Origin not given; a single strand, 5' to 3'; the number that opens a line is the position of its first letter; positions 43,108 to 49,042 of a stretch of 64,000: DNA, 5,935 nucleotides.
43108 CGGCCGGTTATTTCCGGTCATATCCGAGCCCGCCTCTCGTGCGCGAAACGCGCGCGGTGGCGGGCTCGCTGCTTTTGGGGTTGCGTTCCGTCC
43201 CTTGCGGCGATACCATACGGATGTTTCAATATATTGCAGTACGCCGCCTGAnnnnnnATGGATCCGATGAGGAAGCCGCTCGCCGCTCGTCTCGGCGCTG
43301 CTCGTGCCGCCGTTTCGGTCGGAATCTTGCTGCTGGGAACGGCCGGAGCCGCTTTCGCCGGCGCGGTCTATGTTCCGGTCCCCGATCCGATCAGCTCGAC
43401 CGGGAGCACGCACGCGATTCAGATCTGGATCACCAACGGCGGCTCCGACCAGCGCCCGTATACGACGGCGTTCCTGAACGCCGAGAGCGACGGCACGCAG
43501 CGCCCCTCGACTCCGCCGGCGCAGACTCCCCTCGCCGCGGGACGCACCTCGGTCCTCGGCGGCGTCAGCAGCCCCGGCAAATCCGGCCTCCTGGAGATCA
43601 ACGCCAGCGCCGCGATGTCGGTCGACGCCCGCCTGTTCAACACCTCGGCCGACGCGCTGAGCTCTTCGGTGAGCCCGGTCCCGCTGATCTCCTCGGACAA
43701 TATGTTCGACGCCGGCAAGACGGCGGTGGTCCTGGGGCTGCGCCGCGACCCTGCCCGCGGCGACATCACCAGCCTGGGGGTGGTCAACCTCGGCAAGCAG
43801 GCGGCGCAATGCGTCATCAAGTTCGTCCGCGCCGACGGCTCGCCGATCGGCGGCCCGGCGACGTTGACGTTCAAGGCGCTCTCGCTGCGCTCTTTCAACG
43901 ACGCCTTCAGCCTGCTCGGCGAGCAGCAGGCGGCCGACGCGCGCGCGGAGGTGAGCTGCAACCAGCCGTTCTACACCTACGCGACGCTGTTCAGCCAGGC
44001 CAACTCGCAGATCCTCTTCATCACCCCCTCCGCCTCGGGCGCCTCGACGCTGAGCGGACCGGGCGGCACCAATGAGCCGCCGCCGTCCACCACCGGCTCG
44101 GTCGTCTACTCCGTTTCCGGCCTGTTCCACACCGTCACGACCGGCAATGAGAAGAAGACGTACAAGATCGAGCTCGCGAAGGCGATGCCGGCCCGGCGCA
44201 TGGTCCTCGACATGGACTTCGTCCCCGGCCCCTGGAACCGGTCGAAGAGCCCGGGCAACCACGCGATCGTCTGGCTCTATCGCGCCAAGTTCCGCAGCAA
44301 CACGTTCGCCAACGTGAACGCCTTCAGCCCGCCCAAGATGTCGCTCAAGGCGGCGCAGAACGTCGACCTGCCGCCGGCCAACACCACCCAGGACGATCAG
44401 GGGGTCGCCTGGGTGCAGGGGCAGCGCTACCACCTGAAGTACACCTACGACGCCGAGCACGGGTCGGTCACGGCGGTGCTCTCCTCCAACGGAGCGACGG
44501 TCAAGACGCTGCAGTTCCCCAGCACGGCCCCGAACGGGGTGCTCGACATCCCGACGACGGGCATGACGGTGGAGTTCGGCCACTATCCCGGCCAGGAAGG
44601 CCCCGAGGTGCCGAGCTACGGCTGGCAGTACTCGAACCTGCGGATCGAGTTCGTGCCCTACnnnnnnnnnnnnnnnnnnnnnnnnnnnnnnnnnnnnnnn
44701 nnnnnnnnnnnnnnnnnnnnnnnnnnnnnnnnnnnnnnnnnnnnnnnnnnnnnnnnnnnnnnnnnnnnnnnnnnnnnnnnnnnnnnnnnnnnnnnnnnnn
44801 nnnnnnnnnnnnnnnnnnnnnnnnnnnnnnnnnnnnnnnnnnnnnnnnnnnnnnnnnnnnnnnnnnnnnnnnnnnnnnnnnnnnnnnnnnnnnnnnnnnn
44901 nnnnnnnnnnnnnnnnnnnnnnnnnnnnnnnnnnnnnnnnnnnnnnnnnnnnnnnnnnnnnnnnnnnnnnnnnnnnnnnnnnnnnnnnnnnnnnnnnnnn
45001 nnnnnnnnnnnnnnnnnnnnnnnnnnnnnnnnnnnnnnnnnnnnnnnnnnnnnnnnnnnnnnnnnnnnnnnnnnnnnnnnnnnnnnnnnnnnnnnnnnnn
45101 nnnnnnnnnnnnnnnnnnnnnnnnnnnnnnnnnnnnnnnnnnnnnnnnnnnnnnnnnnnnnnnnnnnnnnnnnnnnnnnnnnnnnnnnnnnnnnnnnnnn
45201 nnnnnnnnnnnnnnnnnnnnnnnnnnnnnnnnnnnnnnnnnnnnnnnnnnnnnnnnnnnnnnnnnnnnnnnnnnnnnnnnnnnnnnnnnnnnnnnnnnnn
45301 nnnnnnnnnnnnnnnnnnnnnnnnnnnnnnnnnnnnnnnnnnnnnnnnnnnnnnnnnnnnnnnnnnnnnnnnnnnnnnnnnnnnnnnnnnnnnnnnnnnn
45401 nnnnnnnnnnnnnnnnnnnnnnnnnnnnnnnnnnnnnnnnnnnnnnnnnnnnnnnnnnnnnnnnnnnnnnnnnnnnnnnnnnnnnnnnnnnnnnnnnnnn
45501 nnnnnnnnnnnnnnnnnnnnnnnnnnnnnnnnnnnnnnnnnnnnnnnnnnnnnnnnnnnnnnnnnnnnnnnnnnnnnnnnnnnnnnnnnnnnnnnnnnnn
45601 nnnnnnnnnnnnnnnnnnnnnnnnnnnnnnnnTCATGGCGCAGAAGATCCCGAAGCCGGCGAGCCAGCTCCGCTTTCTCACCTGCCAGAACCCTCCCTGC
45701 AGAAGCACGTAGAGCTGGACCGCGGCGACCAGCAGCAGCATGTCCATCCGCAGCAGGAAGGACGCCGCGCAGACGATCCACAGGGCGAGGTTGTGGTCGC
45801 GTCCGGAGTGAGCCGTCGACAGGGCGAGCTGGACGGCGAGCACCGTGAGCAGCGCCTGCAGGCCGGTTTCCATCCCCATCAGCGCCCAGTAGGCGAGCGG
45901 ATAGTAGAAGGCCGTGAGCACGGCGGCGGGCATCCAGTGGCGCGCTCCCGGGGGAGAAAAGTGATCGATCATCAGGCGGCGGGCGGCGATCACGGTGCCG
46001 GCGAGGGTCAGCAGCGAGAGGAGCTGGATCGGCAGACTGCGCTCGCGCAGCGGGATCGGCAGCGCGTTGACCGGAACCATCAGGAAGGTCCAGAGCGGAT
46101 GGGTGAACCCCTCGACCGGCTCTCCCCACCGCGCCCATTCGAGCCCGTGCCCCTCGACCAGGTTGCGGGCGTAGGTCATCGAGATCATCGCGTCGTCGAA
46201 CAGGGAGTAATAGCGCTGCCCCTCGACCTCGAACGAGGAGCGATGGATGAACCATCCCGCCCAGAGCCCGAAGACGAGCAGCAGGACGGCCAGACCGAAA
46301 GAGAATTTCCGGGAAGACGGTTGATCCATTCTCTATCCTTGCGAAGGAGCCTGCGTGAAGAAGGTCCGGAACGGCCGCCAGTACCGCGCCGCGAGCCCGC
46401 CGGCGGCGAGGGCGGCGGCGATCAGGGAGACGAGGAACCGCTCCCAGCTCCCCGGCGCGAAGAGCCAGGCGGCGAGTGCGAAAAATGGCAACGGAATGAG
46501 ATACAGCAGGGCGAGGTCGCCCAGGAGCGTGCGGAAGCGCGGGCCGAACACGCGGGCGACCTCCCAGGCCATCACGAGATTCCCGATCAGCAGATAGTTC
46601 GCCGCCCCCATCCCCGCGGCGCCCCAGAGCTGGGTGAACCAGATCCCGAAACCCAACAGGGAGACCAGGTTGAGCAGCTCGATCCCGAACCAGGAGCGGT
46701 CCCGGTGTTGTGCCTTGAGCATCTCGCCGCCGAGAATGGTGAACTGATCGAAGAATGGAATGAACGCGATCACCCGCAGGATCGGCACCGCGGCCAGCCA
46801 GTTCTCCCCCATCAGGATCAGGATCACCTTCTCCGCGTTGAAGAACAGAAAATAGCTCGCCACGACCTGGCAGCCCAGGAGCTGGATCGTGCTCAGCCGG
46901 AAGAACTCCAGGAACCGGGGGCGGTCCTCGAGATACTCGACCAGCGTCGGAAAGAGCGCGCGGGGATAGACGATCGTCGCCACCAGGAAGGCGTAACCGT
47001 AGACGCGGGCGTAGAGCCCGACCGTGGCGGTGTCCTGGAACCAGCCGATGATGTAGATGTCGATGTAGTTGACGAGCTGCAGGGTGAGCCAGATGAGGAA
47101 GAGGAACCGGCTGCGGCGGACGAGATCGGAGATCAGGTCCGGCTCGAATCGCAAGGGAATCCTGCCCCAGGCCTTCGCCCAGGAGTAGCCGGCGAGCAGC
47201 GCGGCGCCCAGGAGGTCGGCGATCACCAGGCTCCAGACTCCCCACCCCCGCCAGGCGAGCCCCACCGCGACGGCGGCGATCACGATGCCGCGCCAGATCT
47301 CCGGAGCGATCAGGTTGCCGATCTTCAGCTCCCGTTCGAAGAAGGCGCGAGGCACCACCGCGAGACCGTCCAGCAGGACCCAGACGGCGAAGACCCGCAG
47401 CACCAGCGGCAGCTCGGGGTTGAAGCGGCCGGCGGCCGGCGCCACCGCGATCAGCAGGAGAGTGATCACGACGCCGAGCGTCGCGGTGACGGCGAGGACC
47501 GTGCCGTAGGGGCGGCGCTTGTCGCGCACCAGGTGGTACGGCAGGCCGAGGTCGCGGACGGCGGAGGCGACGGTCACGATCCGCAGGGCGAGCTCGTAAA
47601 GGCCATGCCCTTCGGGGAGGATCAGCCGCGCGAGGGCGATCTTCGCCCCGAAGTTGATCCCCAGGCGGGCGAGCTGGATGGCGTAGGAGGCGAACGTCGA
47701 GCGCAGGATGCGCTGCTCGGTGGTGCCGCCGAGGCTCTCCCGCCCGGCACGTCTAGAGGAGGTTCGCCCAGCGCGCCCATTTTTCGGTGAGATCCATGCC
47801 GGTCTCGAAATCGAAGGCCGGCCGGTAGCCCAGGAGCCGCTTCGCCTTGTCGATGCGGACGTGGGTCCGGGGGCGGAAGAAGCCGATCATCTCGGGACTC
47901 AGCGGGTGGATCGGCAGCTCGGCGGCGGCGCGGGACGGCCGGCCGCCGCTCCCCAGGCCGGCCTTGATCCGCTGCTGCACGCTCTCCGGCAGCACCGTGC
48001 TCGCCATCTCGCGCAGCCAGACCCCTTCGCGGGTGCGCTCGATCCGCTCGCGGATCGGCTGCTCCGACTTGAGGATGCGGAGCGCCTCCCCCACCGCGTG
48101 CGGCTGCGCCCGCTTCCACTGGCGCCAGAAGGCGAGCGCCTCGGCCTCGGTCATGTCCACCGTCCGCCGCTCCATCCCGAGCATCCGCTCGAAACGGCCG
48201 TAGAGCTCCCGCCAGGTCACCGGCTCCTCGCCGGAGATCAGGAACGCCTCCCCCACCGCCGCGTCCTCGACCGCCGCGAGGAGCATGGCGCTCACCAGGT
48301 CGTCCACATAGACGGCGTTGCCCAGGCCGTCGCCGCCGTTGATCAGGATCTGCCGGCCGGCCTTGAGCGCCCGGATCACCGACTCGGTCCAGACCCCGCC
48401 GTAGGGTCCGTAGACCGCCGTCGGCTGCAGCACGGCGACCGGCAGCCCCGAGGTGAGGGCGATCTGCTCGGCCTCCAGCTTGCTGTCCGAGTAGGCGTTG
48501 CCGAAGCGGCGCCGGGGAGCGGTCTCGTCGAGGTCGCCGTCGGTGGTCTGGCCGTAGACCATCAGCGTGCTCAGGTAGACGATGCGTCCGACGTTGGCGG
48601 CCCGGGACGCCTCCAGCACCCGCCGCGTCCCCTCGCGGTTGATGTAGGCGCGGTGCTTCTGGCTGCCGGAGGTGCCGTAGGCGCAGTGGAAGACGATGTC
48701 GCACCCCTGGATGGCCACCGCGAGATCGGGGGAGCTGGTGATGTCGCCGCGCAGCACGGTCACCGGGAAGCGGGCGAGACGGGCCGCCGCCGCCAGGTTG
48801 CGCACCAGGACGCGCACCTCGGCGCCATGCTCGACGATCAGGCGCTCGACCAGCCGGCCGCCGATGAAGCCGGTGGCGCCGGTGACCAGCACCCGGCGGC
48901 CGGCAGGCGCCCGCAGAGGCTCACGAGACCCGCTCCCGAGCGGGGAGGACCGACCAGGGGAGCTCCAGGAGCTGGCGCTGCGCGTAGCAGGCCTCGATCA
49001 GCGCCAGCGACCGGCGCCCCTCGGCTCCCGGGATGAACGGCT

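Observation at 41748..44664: Tandem pair of paralogous secreted two-domain proteins of unknown family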

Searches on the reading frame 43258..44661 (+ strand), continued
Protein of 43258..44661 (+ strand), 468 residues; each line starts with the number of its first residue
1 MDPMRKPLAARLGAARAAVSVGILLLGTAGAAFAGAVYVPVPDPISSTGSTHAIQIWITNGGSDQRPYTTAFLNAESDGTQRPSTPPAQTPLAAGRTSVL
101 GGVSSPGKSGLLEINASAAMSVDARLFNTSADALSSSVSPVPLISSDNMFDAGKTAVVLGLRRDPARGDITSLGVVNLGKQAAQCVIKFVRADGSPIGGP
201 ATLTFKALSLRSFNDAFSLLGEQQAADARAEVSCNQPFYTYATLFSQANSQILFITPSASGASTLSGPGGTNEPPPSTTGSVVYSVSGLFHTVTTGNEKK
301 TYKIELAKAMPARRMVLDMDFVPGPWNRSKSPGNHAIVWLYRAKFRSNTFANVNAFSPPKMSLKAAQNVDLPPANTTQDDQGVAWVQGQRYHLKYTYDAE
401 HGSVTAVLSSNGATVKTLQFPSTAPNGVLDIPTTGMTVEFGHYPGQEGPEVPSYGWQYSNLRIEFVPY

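Call 61: find_homologous_proteins(query=L002:11401-13071:-, max_evalue=0.001)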
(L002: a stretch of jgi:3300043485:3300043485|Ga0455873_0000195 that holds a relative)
Query L002:11401-13071:- (556 aa): 1894 proteins with E <= 0.001 among 8000 candidates; the best 120 are listed.
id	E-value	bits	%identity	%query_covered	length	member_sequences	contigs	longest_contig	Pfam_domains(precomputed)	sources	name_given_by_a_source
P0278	0.0e+0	1270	100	100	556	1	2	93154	-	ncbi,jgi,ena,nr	ncbi:MAG TPA: hypothetical protein VLB76_14060 [Thermoanaerobaculia bacterium]|jgi:hypothetical prot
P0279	0.0e+0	1236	97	100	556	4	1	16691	-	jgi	jgi:arabinofuranosyltransferase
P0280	0.0e+0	1201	94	100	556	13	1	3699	-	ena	-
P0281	0.0e+0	1197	96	97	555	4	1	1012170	-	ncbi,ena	-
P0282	0.0e+0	1174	93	97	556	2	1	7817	-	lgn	-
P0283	0.0e+0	1061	85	99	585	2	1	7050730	-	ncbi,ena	-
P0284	0.0e+0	1025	82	97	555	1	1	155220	-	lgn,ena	-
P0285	6.6e-292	988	80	96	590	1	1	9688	-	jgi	jgi:arabinofuranosyltransferase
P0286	7.9e-288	974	80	99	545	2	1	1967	-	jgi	jgi:hypothetical protein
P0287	3.0e-287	972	77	100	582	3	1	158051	-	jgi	jgi:arabinofuranosyltransferase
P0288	7.5e-284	961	79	96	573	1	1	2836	-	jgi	jgi:hypothetical protein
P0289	5.5e-283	958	79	96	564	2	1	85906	-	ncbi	ncbi:MAG: hypothetical protein ACJ76Y_05465 [Thermoanaerobaculia bacterium]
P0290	1.9e-282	956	78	96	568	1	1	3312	-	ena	-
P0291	2.4e-282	956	77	96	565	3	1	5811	-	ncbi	ncbi:MAG TPA: hypothetical protein VGH73_16450, partial [Thermoanaerobaculia bacterium]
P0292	5.0e-282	955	76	100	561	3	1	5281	-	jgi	jgi:arabinofuranosyltransferase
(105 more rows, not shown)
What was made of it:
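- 44658..46329 (-): Convergent polytopic membrane protein (556 aa in relatives), GT-C-like. It is frame-broken at about 45618 in this window. JGI names several homologues 'arabinofuranosyltransferase' (call 61).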

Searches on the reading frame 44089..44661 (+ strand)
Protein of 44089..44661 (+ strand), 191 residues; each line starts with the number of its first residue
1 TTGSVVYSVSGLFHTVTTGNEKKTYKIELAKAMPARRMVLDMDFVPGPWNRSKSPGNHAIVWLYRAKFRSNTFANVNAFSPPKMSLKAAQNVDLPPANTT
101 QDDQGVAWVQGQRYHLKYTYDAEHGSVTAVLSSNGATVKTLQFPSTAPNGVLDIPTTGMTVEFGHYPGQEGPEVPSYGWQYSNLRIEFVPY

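Call 38: predict_structure(alignment_id=A3)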
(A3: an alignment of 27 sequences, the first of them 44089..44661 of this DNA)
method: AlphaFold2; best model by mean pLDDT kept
length: 191 residues; sequences in the alignment: 27
mean_pLDDT: 94.8   pTM: 0.91
mean pLDDT of the five models: 94.8, 94.7, 93.9, 93.3, 93.2
residues with pLDDT >= 90: 165; 70-90: 26; 50-70: 0; < 50: 0
segments of 3 or more residues with pLDDT < 50: none
pLDDT, mean of each block of 10 residues (from residue 1): 91 97 94 95 97 94 87 96 97 88 98 99 98 98 96 91 93 95 98 89
secondary structure, 60 per line:
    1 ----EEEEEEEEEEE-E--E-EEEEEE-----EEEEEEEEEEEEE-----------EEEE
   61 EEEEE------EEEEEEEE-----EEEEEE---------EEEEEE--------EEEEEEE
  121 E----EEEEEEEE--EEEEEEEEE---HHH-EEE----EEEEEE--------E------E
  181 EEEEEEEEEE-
elements in order: E5-15 E22-27 E33-45 E57-65 E72-79 E85-90 E100-105 E114-121 E126-133 E136-144 E152-154 E159-164 E180-190
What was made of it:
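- On Concanavalin A-like lectin/glucanase fold superfamily: AF2 C-domain model with pLDDT 94.8 and 13 strands (call 38).
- The C-domain model has high confidence, pLDDT 94.8 and pTM 0.91 (call 38).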

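Call 40: fold_search(model_id=the predicted structure, library=pdb)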
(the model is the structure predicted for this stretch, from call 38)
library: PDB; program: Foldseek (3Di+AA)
matches with E <= 10: 1534; with E <= 0.001: 296
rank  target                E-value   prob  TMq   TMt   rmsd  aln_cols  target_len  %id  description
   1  2sba_A                1.2e-06  1.00  0.57  0.49   8.1       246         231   10  SOYBEAN AGGLUTININ COMPLEXED WITH 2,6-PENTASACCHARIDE (released 1998-12-09)
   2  1ax0_A                2.2e-06  1.00  0.57  0.48   6.8       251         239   13  ERYTHRINA CORALLODENDRON LECTIN IN COMPLEX WITH N-ACTYLGALACTOSAMINE (released 1998-05-06)
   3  3flp_A                2.7e-06  1.00  0.51  0.46   5.5       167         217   16  Crystal structure of native heptameric SAP-like pentraxin from Limulus polyphemus (released 2009-01-20)
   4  1sbf_A                2.7e-06  1.00  0.52  0.44   8.7       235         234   11  SOYBEAN AGGLUTININ (released 1998-04-22)
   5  1sbe_A                2.9e-06  1.00  0.57  0.49   8.5       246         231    9  SOYBEAN AGGLUTININ FROM GLYCINE MAX (released 1998-04-22)
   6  3n35                  4.3e-06  1.00  0.58  0.48   6.9       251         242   13  Erythrina corallodendron lectin mutant (Y106G) with N-Acetylgalactosamine (released 2011-03-30)
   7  1uzz_C                4.5e-06  1.00  0.54  0.45   7.9       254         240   11  Erythrina cristagalli bound to N-linked oligosaccharide and lactose (released 2004-06-22)
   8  4xtm                  5.0e-06  1.00  0.56  0.47   8.1       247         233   12  Crystal structure of a recombinant Vatairea macrocarpa seed lectin complexed with GalNAc (released 2016-01-27)
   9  1sbd_A                5.3e-06  1.00  0.56  0.47   8.8       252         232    9  SOYBEAN AGGLUTININ COMPLEXED WITH 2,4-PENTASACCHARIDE (released 1998-04-22)
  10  2d6n_B                5.5e-06  1.00  0.49  0.59   6.9       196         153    7  Crystal structure of mouse galectin-9 N-terminal CRD in complex with N-acetyllactosamine (released 2006-09-26)
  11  1sfy_A                5.5e-06  1.00  0.56  0.46   8.3       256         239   12  Crystal structure of recombinant Erythrina corallodandron Lectin (released 2004-08-10)
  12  1g9f_A                5.8e-06  1.00  0.55  0.45   8.3       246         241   10  CRYSTAL STRUCTURE OF THE SOYBEAN AGGLUTININ IN A COMPLEX WITH A BIANTENNARY BLOOD GROUP ANTIGEN ANALOG (released 2001-06-13)
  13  5kxb_A                6.4e-06  1.00  0.56  0.47   8.4       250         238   10  Wisteria floribunda lectin in complex with GalNAc (released 2016-09-14)
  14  5kxd_A                6.8e-06  1.00  0.56  0.47   8.4       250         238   10  Wisteria floribunda lectin in complex with GalNAc(beta1-4)GlcNAc (LacdiNAc) at pH 6.5 (released 2016-09-14)
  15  4d69_J                6.8e-06  1.00  0.52  0.44  10.2       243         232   10  SOYBEAN AGGLUTININ FROM GLYCINE MAX IN COMPLEX WITH THE ANTIGEN Tn (released 2014-11-19)
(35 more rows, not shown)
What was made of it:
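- On Concanavalin A-like lectin/glucanase fold superfamily: Foldseek PDB probability 1.0, E 1.2e-6, TMq 0.57-0.59 to legume lectins; 296 hits at E<=1e-3 (call 40).
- Closest known: Concanavalin A-like lectin/glucanase superfamily: legume lectins. Same: Foldseek aligns it to these proteins with probability 1.0, E 1e-6 to 2e-5 and TM 0.5-0.6 (call 40).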

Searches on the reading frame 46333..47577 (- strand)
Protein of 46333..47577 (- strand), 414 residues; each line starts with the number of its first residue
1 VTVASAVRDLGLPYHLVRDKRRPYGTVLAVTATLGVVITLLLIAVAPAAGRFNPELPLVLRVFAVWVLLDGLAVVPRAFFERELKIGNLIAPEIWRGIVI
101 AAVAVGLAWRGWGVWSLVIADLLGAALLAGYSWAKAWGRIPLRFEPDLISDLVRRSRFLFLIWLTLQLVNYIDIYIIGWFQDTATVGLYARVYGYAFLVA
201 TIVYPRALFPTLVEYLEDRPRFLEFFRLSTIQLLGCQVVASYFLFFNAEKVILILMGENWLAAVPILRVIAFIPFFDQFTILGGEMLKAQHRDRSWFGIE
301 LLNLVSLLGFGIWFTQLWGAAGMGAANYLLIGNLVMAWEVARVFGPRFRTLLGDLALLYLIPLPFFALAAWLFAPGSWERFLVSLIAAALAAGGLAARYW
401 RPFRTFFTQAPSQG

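Call 5: search_protein_families(library=pfam, proteins=[window:46333-47577:-], max_evalue=0.01)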
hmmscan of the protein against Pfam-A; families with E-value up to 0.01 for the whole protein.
window:46333-47577:- (414 aa): 2 families
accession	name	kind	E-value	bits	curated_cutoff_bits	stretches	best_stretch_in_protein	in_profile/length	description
PF13440.11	Polysacc_synt_3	-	1.3e-31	110.4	23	1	2-265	22-293/293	Polysaccharide biosynthesis protein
PF01943.22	Polysacc_synt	-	2.5e-11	44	28.2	1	1-214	45-272/274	Polysaccharide biosynthesis protein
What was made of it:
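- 46333..47730 (-): Wzx-type MOP flippase. Pfam Polysacc_synt_3, E 1e-31 (call 5).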

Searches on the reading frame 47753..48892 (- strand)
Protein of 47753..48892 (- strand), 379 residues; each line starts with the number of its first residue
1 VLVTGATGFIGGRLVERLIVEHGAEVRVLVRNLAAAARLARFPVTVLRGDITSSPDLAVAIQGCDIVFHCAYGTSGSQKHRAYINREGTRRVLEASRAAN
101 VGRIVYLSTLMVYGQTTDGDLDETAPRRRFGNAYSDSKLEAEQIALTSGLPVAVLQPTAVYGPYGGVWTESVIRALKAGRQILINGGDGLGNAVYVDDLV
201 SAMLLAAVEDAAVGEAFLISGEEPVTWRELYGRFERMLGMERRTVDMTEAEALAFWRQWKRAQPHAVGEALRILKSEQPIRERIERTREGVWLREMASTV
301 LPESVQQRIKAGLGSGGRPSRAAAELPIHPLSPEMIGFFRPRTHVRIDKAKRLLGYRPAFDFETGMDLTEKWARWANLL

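Call 5: search_protein_families(library=pfam, proteins=[window:47753-48892:-], max_evalue=0.01)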
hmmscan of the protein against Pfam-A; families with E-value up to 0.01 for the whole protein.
window:47753-48892:- (379 aa): 8 families
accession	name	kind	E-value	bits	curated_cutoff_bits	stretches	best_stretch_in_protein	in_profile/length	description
PF01370.27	Epimerase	-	4.3e-34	118.4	20.9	1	1-217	1-237/240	NAD dependent epimerase/dehydratase family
PF01073.25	3Beta_HSD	-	1.8e-29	103.1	22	1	2-244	1-274/280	3-beta hydroxysteroid dehydrogenase/isomerase family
PF13460.12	NAD_binding_10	-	2.9e-24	86.4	27.2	1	5-160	1-146/184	NAD(P)H-binding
PF16363.11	GDP_Man_Dehyd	-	4.9e-15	56.2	27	1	2-232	1-260/332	GDP-mannose 4,6 dehydratase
PF07993.18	NAD_binding_4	-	2.9e-14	53.3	20.1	1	3-166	1-214/258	Male sterility protein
PF04321.23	RmlD_sub_bind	-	1.6e-12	47.6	27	1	2-246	4-239/287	RmlD substrate binding domain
PF05368.20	NmrA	-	3e-10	40.6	27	1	2-106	6-104/298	NmrA-like family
PF02719.21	Polysacc_synt_2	-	7.8e-06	25.7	20.2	1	2-109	2-128/293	Polysaccharide biosynthesis protein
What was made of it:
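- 47753..49961 (-): An SDR epimerase/3-beta-HSD-type enzyme (47753..48892) and a Gfo/Idh/MocA sugar oxidoreductase (48921..49961). Pfam (call 5).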
